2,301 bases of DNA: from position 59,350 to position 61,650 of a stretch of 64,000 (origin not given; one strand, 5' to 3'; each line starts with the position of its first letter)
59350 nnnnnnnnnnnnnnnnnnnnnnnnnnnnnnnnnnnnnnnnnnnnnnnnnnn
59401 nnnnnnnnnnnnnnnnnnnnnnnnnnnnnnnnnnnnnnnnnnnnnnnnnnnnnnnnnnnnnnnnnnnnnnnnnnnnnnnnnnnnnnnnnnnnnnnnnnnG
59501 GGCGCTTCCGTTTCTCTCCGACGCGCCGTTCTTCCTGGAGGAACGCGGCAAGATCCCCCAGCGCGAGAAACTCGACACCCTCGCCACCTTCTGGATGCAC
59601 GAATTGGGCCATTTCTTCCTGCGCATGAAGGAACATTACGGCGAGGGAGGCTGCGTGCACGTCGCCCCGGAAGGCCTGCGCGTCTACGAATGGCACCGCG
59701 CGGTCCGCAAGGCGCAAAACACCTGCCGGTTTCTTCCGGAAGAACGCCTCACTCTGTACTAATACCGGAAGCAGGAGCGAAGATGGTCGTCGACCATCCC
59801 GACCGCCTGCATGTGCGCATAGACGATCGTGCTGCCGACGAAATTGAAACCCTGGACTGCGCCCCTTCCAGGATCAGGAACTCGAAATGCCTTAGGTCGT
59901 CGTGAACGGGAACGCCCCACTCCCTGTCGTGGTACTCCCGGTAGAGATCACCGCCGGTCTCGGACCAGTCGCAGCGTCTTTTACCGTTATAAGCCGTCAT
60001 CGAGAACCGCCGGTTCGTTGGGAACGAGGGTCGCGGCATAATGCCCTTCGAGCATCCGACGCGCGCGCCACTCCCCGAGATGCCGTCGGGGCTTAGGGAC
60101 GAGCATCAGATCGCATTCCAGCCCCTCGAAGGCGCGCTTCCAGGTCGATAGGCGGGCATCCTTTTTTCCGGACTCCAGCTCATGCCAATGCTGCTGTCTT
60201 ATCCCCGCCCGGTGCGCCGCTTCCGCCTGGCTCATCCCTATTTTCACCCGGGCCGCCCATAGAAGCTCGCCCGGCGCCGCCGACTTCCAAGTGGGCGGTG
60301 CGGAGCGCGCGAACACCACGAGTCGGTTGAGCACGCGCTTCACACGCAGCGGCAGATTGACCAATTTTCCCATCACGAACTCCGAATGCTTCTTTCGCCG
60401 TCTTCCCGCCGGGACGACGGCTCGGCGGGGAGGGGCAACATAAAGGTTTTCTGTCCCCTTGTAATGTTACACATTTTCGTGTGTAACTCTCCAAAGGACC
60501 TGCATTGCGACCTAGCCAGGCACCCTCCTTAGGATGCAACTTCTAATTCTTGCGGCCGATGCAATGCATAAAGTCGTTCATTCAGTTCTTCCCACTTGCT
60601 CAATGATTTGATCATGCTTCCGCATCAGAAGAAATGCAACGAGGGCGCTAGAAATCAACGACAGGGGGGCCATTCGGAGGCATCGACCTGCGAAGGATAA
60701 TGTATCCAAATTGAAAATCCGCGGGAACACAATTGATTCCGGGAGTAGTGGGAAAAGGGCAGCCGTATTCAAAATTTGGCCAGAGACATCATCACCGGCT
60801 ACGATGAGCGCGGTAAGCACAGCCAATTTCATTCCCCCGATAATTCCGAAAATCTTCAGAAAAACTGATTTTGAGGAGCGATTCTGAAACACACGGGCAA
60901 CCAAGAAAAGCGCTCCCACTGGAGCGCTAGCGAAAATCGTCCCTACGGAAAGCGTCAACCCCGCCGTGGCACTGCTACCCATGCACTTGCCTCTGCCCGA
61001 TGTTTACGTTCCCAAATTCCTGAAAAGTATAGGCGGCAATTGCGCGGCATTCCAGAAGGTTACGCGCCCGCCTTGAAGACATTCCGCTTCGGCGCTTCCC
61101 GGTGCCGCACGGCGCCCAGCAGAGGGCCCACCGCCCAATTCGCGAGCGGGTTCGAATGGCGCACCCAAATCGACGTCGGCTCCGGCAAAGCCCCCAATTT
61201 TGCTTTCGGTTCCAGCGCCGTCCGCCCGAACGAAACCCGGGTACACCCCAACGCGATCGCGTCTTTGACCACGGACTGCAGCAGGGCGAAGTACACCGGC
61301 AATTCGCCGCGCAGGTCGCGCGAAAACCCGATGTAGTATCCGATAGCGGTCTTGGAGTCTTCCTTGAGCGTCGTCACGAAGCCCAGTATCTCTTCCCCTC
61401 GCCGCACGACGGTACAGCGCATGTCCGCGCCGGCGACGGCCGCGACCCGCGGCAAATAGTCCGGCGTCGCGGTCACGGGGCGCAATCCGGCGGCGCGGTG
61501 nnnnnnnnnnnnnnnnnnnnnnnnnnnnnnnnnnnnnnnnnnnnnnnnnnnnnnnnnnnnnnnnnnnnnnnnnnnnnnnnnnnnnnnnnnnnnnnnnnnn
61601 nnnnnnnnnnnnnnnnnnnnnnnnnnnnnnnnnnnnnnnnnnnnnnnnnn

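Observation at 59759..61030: Low-GC islet with ORFan membrane protein, operator-like palindrome, XRE regulator and a decayed tag gene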

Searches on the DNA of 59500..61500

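Call 8: search_rna_families(source=window, start=59500, end=61500, threshold=evalue, max_evalue=1)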
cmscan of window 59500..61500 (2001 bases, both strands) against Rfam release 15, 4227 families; matches with E-value up to 1: 0.
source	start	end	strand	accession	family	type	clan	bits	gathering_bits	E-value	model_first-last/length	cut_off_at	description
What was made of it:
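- Tried and rejected: Rfam at a permissive threshold on 59500-61500 found nothing (call 8).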
